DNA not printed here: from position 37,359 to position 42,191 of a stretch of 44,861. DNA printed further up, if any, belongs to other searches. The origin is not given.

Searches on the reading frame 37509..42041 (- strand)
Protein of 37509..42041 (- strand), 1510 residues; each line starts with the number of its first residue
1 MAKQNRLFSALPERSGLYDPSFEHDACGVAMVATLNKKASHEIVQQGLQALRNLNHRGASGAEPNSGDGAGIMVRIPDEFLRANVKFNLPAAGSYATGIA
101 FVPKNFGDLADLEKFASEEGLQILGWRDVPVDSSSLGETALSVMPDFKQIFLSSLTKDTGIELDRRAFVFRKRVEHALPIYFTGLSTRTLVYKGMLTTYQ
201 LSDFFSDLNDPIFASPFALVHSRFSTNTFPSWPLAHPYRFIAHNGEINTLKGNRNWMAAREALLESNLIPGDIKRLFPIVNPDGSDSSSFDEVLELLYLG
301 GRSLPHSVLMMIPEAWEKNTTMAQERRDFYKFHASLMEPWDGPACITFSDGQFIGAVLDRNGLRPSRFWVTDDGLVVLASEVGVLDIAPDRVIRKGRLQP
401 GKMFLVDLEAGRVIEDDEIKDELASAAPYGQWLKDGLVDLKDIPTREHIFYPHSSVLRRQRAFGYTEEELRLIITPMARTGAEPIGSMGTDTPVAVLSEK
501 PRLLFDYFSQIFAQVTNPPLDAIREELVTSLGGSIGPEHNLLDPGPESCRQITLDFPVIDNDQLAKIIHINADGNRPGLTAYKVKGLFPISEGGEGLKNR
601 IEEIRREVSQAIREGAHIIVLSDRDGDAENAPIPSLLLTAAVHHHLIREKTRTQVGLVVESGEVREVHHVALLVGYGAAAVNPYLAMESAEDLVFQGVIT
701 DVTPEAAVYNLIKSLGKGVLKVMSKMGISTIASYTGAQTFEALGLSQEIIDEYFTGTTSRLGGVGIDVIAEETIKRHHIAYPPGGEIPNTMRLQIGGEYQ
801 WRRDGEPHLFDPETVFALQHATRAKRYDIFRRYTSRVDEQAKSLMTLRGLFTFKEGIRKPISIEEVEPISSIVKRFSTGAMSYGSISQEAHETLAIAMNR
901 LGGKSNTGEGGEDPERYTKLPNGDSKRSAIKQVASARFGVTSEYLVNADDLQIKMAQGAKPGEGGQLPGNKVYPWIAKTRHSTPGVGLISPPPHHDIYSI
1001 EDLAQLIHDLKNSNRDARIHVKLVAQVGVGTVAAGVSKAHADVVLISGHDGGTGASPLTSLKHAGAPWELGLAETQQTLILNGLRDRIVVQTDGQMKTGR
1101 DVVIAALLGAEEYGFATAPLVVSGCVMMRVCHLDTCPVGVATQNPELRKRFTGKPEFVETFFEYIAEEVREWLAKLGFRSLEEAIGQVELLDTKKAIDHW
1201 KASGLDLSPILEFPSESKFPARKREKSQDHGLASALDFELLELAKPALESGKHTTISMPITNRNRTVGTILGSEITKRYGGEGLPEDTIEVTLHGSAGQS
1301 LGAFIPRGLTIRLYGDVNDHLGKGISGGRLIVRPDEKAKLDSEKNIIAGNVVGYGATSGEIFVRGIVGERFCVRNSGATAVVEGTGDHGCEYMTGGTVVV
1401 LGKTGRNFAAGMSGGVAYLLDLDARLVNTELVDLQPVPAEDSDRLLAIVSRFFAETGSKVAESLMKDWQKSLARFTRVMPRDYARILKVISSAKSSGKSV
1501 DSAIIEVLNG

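Call 6: search_protein_families(library=pfam, proteins=[window:37509-42041:-])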
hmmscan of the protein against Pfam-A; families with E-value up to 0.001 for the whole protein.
window:37509-42041:- (1510 aa): 4 families
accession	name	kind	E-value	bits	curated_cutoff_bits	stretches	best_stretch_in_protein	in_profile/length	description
PF00310.26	GATase_2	-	1.2e-172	574.8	19.9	1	27-432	1-420/420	Glutamine amidotransferases class-II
PF01645.23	Glu_synthase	-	5.4e-150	500.1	20.4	1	811-1178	4-368/369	Conserved region in glutamate synthase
PF04898.20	Glu_syn_central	-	6.9e-113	377.1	22.8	1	458-746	1-277/277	Glutamate synthase central domain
PF01493.24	GXGXG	-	7.4e-80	267.4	32.5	1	1258-1441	1-187/190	GXGXG motif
